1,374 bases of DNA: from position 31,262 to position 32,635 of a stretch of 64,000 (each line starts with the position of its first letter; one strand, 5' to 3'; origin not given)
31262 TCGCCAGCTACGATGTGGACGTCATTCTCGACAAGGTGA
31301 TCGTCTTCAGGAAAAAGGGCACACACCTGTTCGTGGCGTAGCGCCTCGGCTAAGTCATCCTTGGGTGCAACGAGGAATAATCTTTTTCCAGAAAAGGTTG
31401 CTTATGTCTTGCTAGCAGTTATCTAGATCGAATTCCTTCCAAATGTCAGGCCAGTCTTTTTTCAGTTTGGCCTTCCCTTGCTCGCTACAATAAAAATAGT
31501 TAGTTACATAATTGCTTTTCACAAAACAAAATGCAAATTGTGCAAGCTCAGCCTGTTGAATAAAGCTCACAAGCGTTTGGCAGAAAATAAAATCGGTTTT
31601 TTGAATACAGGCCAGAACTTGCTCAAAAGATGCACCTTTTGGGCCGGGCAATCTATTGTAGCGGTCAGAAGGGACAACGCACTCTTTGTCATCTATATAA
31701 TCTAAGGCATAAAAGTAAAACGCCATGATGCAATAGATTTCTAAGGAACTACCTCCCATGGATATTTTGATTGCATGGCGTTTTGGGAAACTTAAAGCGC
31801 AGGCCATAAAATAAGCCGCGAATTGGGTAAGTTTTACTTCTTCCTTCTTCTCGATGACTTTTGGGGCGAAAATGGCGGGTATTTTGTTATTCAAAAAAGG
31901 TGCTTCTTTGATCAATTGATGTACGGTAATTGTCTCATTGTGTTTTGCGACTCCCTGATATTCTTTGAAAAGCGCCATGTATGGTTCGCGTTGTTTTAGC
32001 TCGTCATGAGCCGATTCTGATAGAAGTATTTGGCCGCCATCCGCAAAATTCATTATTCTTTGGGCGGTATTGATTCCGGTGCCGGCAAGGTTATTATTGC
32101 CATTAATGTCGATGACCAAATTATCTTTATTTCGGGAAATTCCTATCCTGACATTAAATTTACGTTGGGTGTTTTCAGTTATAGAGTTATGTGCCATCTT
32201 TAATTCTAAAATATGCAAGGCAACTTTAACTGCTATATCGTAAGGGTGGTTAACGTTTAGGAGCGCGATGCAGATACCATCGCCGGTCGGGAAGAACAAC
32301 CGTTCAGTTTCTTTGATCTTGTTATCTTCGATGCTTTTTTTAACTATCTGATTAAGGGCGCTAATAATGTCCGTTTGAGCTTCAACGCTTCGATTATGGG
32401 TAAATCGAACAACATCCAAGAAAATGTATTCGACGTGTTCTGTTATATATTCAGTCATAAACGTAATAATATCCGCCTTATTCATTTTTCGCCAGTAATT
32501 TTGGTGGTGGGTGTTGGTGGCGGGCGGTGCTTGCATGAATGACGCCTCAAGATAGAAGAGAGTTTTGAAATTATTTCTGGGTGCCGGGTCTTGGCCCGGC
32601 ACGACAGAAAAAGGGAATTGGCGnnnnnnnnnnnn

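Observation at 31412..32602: AT-rich single-gene cassette: catalytically intact class III nucleotidyl cyclase fused to an unrecognised C-terminal domain (Pycsar-like or novel defence candidate)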

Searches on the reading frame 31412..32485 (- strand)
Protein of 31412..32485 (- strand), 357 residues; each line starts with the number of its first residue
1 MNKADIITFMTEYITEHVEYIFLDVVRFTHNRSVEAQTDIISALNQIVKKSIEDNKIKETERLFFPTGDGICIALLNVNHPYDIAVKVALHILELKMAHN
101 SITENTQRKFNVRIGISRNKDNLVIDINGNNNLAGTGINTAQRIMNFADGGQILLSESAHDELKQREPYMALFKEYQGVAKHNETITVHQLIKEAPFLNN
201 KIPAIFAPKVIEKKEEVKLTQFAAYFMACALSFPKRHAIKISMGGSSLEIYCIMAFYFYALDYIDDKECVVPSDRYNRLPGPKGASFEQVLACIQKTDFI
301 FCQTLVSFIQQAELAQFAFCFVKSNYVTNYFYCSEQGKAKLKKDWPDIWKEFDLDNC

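Call 3: search_protein_families(library=pfam, proteins=[window:31412-32485:-], max_evalue=1)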
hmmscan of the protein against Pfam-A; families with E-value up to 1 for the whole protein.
window:31412-32485:- (357 aa): 1 family
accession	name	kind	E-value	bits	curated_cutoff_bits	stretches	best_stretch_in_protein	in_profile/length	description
PF00211.25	Guanylate_cyc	-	5.7e-09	36.3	21.9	1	15-169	6-161/183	Adenylate and Guanylate cyclase catalytic domain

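Call 4: search_protein_families(library=padloc, proteins=[window:31412-32485:-], max_evalue=1)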
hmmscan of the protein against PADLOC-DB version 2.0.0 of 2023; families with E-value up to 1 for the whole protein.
window:31412-32485:- (357 aa): 3 families
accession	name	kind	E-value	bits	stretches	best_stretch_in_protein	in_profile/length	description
PDLC02369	PycC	-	0.0021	15.7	1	68-173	96-199/248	-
PDLC00763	PycC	-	0.0048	14.3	1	68-166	103-210/268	Pycsar cyclase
PDLC02367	PycC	-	0.016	12.6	1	84-169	108-198/226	-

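Call 5: find_homologous_proteins(query=window:31412-32485:-, max_evalue=0.001)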
Query window:31412-32485:- (357 aa): 502 proteins with E <= 0.001 among 1544 candidates; the best 120 are listed.
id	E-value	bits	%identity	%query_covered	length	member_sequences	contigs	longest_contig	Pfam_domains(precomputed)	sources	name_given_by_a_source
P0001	8.5e-240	813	100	100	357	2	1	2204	PF00211.26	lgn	-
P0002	8.7e-146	504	65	97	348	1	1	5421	PF00211.26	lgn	-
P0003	6.6e-82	294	44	97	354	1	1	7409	PF00211.26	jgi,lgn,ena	-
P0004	8.6e-77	277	42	97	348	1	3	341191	PF00211.26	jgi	jgi:hypothetical protein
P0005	6.0e-75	271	44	97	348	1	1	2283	PF00211.26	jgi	-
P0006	1.0e-73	267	40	98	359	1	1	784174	PF00211.26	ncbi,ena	-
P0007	1.6e-73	266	40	99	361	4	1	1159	PF00211.26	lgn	-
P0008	2.2e-72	262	44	97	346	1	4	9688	PF00211.26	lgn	-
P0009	2.8e-72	262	41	97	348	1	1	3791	PF00211.26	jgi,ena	-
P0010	5.7e-72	261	41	100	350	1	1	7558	PF00211.26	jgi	jgi:class 3 adenylate cyclase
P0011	2.3e-71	259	40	95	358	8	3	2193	PF00211.26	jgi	jgi:class 3 adenylate cyclase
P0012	2.6e-71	259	41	97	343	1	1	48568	PF00211.26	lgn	-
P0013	4.4e-71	258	42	96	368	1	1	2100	PF00211.26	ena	-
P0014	4.7e-71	258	42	95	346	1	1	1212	PF00211.26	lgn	-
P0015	5.8e-71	258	42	97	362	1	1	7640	PF00211.26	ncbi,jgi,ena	-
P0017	1.5e-70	256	38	95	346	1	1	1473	PF00211.26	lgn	-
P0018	2.0e-70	256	40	97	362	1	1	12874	PF00211.26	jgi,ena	jgi:class 3 adenylate cyclase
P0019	1.5e-69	253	39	97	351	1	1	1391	PF00211.26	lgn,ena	-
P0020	1.6e-69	253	41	97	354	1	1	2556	PF00211.26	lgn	-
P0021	2.8e-69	252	43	95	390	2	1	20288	PF00211.26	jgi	jgi:class 3 adenylate cyclase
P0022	3.3e-69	252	40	97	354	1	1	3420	PF00211.26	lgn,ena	-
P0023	3.6e-69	252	40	95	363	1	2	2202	PF00211.26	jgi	jgi:class 3 adenylate cyclase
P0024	3.8e-69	252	41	96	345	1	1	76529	PF00211.26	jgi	jgi:hypothetical protein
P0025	7.5e-69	251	41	94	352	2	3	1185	PF00211.26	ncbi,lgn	-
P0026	1.0e-68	250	41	97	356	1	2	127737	PF00211.26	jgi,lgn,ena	-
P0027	1.6e-68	250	39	96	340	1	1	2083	PF00211.26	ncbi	-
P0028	1.8e-68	249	41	97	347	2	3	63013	PF00211.26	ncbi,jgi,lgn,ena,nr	ncbi:MAG TPA: adenylate/guanylate cyclase domain-containing protein [Syntrophales bacterium]|nr:aden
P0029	2.1e-68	249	38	97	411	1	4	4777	PF00211.26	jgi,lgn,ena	jgi:class 3 adenylate cyclase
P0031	3.9e-68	248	41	99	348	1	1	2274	PF00211.26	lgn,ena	-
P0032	6.3e-68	248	39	97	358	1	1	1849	PF00211.26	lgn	-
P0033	6.7e-68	248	41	97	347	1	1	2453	PF00211.26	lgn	-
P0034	1.3e-67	247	39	97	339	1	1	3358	PF00211.26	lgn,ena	-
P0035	1.4e-67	246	40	97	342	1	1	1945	PF00211.26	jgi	jgi:class 3 adenylate cyclase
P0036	1.4e-67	246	40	97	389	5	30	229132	PF00211.26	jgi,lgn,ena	jgi:class 3 adenylate cyclase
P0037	1.5e-67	246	40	97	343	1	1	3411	PF00211.26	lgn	-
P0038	1.8e-67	246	40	97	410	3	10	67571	PF00211.26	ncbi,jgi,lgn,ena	ncbi:MAG: adenylate/guanylate cyclase domain-containing protein [Terracidiphilus sp.]|jgi:class 3 ad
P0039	2.4e-67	246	40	97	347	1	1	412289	PF00211.26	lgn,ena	-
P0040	3.3e-67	245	40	96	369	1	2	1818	PF00211.26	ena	-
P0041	4.7e-67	245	41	97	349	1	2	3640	PF00211.26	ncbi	ncbi:MAG: adenylate/guanylate cyclase domain-containing protein [Thermodesulfobacteriota bacterium]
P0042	1.1e-66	244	40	97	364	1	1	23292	PF00211.26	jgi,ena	-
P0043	1.7e-66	243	37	97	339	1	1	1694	PF00211.26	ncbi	-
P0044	2.0e-66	243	40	97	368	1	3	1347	PF00211.26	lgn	-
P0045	2.9e-66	242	41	97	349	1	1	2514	PF00211.26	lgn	-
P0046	3.8e-66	242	40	95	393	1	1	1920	PF00211.26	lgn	-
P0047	4.6e-66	241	40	96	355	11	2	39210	PF00211.26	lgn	-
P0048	4.9e-66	241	39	97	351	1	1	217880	PF00211.26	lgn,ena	-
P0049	5.1e-66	241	39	97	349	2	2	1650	PF00211.26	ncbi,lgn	-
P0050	1.4e-65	240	39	94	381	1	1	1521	PF00211.26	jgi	jgi:hypothetical protein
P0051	2.0e-65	239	40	97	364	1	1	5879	PF00211.26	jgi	jgi:class 3 adenylate cyclase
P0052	2.6e-65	239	39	97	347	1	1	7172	PF00211.26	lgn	-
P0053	4.0e-65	238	40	96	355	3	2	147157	PF00211.26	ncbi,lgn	-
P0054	4.5e-65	238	37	97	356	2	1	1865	PF00211.26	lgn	-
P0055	6.2e-65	238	40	97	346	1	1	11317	PF00211.26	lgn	-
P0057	9.8e-65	237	39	95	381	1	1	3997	PF00211.26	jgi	jgi:class 3 adenylate cyclase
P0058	1.5e-64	237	36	97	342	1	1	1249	PF00211.26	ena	-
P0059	1.6e-64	236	41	96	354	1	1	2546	PF00211.26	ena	-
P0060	1.7e-64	236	38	97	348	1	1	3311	PF00211.26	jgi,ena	-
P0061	1.7e-64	236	39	97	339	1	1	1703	PF00211.26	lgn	-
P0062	3.3e-64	235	39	97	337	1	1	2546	PF00211.26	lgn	-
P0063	3.3e-64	235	39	97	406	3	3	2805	PF00211.26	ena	-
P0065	4.9e-64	235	40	97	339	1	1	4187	PF00211.26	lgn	-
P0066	5.2e-64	235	41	97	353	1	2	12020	PF00211.26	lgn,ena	-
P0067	5.3e-64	235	40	97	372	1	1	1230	PF00211.26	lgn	-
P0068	6.0e-64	235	41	97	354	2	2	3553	PF00211.26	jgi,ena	-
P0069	6.1e-64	235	38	96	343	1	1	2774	PF00211.26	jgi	jgi:hypothetical protein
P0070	8.7e-64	234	37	96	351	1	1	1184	PF00211.26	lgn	-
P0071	8.8e-64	234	41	96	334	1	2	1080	PF00211.26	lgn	-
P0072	9.3e-64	234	40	97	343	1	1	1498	PF00211.26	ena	-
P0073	1.0e-63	234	39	95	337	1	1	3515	PF00211.26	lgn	-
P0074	1.2e-63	234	38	97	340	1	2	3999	PF00211.26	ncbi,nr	ncbi:MAG: hypothetical protein M3R24_31700 [Chloroflexota bacterium]|nr:hypothetical protein [Chloro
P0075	1.2e-63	234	37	97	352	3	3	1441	PF00211.26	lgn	-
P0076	1.3e-63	233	40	97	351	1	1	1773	PF00211.26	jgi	jgi:hypothetical protein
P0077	1.3e-63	233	39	97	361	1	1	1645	PF00211.26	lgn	-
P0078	2.3e-63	233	39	94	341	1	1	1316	PF00211.26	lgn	-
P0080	2.7e-63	232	39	97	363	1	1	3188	PF00211.26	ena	-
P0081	3.4e-63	232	40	95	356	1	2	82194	PF00211.26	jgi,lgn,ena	-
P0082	3.9e-63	232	40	95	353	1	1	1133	PF00211.26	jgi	jgi:class 3 adenylate cyclase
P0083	4.0e-63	232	39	95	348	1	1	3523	PF00211.26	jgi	jgi:class 3 adenylate cyclase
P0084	5.6e-63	231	38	97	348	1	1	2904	PF00211.26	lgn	-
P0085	6.4e-63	231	38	96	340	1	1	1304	PF00211.26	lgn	-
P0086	7.7e-63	231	38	97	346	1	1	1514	PF00211.26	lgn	-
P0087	8.0e-63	231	40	96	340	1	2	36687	PF00211.26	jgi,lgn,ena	jgi:class 3 adenylate cyclase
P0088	1.2e-62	230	39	97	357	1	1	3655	PF00211.26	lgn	-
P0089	1.3e-62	230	38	97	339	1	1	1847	PF00211.26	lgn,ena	-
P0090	1.3e-62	230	39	95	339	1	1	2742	PF00211.26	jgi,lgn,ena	-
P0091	2.1e-62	229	39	95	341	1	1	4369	PF00211.26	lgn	-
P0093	2.7e-62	229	39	94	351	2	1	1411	PF00211.26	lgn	-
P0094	2.9e-62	229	41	95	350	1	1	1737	PF00211.26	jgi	jgi:class 3 adenylate cyclase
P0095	3.9e-62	229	39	97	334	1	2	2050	PF00211.26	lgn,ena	-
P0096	4.6e-62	228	37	96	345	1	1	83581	PF00211.26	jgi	jgi:class 3 adenylate cyclase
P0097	5.2e-62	228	37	97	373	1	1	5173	PF00211.26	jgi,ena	-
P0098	6.8e-62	228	40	97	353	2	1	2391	PF00211.26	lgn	-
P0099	7.1e-62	228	38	95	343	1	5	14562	PF00211.26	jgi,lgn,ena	-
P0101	8.1e-62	228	38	96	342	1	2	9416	PF00211.26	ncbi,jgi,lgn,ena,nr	ncbi:MAG TPA: adenylate/guanylate cyclase domain-containing protein [Thermoanaerobaculia bacterium]|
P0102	1.0e-61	227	39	95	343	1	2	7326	PF00211.26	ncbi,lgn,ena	-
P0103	1.0e-61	227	37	95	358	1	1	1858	PF00211.26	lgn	-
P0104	1.2e-61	227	38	94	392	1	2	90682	PF00211.26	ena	-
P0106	2.1e-61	226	38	97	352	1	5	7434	PF00211.26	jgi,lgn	jgi:class 3 adenylate cyclase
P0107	2.3e-61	226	40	97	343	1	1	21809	PF00211.26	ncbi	-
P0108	2.8e-61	226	37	97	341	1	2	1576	PF00211.26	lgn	-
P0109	2.9e-61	226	36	97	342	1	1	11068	PF00211.26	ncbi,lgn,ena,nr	ncbi:MAG: hypothetical protein LAP13_20480 [Acidobacteriia bacterium]|nr:hypothetical protein [Terri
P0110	3.1e-61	226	40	97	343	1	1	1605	PF00211.26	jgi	jgi:class 3 adenylate cyclase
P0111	3.1e-61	226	39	96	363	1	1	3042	PF00211.26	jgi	jgi:class 3 adenylate cyclase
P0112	3.6e-61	225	40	97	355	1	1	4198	PF00211.26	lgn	-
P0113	3.7e-61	225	37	97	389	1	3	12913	PF00211.26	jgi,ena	jgi:class 3 adenylate cyclase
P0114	3.8e-61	225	38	97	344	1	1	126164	PF00211.26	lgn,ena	-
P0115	3.9e-61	225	37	95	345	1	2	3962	PF00211.26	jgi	-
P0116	4.0e-61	225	40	95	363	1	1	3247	PF00211.26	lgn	-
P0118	5.5e-61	225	39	94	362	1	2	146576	PF00211.26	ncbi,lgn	ncbi:MAG TPA: adenylate/guanylate cyclase domain-containing protein [Pyrinomonadaceae bacterium]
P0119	6.2e-61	225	37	95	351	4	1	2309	PF00211.26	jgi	jgi:class 3 adenylate cyclase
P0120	8.1e-61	224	37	97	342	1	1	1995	PF00211.26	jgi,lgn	jgi:class 3 adenylate cyclase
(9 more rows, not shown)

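Call 6: search_protein_families(library=ncbifam, proteins=[window:31412-32485:-], max_evalue=0.1)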
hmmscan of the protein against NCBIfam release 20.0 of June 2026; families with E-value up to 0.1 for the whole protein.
window:31412-32485:- (357 aa): 0 families

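Call 7: find_encoding_contigs(protein=P0004, flank=8000, max_places=3)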
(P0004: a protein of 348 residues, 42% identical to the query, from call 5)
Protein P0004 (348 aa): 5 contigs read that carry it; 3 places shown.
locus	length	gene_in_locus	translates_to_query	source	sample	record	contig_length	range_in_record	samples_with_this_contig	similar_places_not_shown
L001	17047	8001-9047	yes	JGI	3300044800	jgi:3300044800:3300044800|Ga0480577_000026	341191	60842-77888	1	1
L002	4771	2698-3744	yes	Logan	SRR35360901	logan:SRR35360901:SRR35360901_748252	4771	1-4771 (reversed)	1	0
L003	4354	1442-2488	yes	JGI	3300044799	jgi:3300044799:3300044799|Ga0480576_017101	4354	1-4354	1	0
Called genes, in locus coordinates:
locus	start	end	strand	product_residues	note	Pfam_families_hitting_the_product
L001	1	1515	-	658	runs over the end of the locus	PF00037:Fer4 (faint), PF12838:Fer4_7 (weak), PF13183:Fer4_8, PF13187:Fer4_9, PF13237:Fer4_10, PF13484:Fer4_16 (weak), PF13534:Fer4_17, PF02754:CCG, +2 more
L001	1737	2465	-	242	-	PF13174:TPR_6 (faint), PF13428:TPR_14 (faint), PF13432:TPR_16 (faint), PF13424:TPR_12 (weak)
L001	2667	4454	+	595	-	-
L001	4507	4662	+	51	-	-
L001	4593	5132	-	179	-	-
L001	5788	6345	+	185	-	PF08207:EFP_N, PF01132:EFP, PF09285:Elong-fact-P_C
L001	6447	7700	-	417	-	-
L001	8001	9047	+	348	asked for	PF00211:Guanylate_cyc (weak)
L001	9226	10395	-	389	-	PF02771:Acyl-CoA_dh_N, PF02770:Acyl-CoA_dh_M, PF00441:Acyl-CoA_dh_1, PF08028:Acyl-CoA_dh_2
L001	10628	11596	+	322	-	PF00586:AIRS, PF02769:AIRS_C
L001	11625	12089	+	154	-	PF00583:Acetyltransf_1, PF13673:Acetyltransf_10, PF13508:Acetyltransf_7, PF14542:Acetyltransf_CG (weak), PF08445:FR47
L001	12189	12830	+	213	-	-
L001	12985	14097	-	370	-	-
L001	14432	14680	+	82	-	-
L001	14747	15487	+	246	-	-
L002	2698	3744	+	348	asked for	PF00211:Guanylate_cyc (weak)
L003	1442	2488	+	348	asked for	PF00211:Guanylate_cyc (weak)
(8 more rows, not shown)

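Call 8: find_encoding_contigs(protein=P0006, flank=8000, max_places=3)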
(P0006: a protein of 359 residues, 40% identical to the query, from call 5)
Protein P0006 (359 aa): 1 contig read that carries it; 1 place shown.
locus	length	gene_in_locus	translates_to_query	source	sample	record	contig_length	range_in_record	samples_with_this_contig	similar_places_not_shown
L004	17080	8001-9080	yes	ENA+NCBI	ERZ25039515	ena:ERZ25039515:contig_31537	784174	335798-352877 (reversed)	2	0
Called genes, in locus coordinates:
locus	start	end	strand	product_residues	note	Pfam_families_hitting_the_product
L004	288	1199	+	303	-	PF01209:Ubie_methyltran, PF13489:Methyltransf_23 (weak), PF08241:Methyltransf_11, PF08242:Methyltransf_12, PF13649:Methyltransf_25, PF13847:Methyltransf_31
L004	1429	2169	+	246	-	PF01553:Acyltransferase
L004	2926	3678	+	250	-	PF00561:Abhydrolase_1, PF12146:Hydrolase_4, PF12697:Abhydrolase_6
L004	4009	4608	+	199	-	PF13643:DUF4145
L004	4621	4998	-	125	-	-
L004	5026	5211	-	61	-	-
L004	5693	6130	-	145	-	-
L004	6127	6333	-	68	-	-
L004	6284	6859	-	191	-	PF23343:REP_ORF2-G2P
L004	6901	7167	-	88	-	-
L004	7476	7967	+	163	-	PF12844:HTH_19 (weak), PF13560:HTH_31 (weak), PF01381:HTH_3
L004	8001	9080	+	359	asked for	PF00211:Guanylate_cyc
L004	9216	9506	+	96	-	-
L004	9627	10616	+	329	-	PF13248:Zn_ribbon_3 (weak)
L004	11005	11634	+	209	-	-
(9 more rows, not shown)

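Call 9: find_encoding_contigs(protein=P0036, flank=8000, max_places=4)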
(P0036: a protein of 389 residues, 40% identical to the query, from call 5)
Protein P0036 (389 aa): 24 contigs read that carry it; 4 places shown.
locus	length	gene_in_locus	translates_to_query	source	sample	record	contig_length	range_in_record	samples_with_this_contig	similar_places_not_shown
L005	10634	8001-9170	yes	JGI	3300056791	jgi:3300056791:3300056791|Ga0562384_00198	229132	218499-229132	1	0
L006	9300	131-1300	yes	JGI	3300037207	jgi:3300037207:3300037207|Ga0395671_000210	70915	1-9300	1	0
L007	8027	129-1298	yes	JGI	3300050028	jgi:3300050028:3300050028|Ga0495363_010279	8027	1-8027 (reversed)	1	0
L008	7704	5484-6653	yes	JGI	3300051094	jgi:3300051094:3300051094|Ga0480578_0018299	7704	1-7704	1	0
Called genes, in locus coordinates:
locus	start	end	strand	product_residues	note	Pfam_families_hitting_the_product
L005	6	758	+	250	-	PF07796:DUF1638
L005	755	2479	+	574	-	PF00111:Fer2, PF17651:Raco_middle, PF14574:RACo_C_ter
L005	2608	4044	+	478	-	PF02878:PGM_PMM_I, PF02879:PGM_PMM_II, PF02880:PGM_PMM_III, PF00408:PGM_PMM_IV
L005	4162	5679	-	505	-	PF00884:Sulfatase, PF01663:Phosphodiest (faint), PF16347:SGSH_C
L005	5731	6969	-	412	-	PF00579:tRNA-synt_1b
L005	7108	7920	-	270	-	PF13340:DUF4096, PF01609:DDE_Tnp_1, PF13612:DDE_Tnp_1_3 (weak), PF13586:DDE_Tnp_1_2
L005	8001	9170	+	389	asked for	PF00211:Guanylate_cyc (weak)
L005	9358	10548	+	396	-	PF00155:Aminotran_1_2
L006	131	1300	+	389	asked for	PF00211:Guanylate_cyc (weak)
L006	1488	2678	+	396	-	PF00155:Aminotran_1_2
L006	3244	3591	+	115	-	PF11746:DUF3303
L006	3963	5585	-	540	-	PF16808:PKcGMP_CC (faint), PF09903:DUF2130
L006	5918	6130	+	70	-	-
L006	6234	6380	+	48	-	-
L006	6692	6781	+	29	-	-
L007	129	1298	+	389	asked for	PF00211:Guanylate_cyc (weak)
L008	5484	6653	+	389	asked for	PF00211:Guanylate_cyc (weak)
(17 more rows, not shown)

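Call 16: search_solved_structures(query=A1, max_evalue=0.01, show_alignments=2)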
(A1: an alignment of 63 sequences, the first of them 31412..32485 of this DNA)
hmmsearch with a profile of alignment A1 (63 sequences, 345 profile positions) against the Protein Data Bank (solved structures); distinct sequences matched with E-value up to 0.01: 16.
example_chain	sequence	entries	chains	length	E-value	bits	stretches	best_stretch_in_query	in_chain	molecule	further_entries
5oyh_A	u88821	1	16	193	4.6e-07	32.6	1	6-155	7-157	Nucleotide cyclase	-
6sir_A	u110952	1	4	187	1.6e-06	30.9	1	7-155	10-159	Nucleotide cyclase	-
6aoa_A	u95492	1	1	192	8.1e-05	25.3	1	8-156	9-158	Bacterio-rhodopsin/guanylyl cyclase 1 fusion protein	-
6ao9_A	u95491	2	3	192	0.0002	24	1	8-156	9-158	Bacterio-rhodopsin/guanylyl cyclase 1 fusion protein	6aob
3mr7_A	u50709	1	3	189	0.00039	23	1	50-184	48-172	Adenylate/guanylate cyclase/hydrolase, alpha/beta fold family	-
3et6_A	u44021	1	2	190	0.00067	22.2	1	8-160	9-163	Soluble guanylyl cyclase beta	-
1yk9_A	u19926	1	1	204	0.00099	21.7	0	8-39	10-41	Adenylate cyclase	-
4p2f_A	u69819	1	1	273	0.0013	21.3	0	8-39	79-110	Adenylate cyclase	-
4p2m_A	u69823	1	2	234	0.0013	21.3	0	8-39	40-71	Adenylate cyclase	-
3r5g_A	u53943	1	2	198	0.0013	21.3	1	70-181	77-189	CyaB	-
7yz9_A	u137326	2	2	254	0.0016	21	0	8-39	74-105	Adenylate cyclase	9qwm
4p2x_A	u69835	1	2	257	0.0017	20.9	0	8-39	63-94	Adenylate cyclase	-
4wp8_A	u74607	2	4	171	0.0038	19.8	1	58-156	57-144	Ma1120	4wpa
4wp9_A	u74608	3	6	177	0.0042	19.6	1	58-156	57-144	Ma1120 | Cyclase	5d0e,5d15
4wp3_A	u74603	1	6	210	0.0064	19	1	58-156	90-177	Ma1120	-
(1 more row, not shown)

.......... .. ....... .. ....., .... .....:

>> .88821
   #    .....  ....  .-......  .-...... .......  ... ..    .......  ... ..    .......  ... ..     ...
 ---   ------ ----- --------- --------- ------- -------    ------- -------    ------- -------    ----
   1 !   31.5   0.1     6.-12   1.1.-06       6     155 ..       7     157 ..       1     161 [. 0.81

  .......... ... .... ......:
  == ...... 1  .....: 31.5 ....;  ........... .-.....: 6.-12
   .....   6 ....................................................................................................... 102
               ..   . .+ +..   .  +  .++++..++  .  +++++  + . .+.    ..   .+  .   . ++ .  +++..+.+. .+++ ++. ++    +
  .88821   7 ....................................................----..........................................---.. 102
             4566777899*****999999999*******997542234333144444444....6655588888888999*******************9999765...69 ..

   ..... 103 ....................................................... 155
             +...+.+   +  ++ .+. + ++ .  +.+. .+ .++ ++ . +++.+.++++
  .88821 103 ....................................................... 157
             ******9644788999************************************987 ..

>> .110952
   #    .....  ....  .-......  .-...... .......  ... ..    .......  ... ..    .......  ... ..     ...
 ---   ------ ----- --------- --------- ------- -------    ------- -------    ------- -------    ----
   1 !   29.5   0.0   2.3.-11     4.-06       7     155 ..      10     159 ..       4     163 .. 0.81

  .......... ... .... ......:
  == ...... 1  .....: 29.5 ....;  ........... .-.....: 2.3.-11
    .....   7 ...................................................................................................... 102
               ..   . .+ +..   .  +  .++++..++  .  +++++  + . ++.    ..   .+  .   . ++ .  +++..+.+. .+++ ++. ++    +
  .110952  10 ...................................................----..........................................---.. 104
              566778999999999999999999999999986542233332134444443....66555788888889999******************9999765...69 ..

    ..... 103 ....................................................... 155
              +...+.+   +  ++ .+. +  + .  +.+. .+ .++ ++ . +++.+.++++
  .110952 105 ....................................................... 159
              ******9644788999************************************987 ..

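Call 18: find_encoding_contigs(protein=P0039, flank=8000, max_places=2)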
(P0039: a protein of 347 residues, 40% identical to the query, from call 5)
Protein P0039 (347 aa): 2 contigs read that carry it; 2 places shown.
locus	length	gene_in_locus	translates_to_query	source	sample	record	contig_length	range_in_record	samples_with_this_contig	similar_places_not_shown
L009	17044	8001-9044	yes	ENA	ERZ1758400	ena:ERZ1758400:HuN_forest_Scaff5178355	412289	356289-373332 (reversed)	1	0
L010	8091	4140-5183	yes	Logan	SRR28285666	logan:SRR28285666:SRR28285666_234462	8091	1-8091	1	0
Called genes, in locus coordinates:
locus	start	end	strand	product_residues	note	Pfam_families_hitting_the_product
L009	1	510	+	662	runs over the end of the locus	PF00270:DEAD (faint), PF04851:ResIII, PF13604:AAA_30 (faint), PF17757:UvrB_inter, PF27431:UvrB_3rd, PF00271:Helicase_C, PF12344:UvrB, PF02151:UVR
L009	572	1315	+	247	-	-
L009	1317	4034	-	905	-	PF00069:Pkinase, PF01636:APH (faint), PF07714:PK_Tyr_Ser-Thr, PF03109:ABC1 (weak), PF00930:DPPIV_N (faint), PF07676:PD40 (faint), PF26550:Tricorn_2nd (faint), PF26549:Tricorn_N (weak)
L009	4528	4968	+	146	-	PF11645:PDDEXK_5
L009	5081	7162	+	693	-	-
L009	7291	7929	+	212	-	-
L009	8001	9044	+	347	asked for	PF00211:Guanylate_cyc (weak)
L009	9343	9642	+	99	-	-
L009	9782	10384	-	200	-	-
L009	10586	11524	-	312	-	PF12844:HTH_19 (weak), PF13413:HTH_25, PF13464:RodZ_C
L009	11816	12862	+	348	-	PF01590:GAF, PF13185:GAF_2, PF13492:GAF_3, PF00990:GGDEF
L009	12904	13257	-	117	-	PF03413:PepSY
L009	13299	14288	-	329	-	-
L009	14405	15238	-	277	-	PF13714:PEP_mutase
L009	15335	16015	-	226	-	PF14559:TPR_19 (faint)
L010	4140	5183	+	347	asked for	PF00211:Guanylate_cyc (weak)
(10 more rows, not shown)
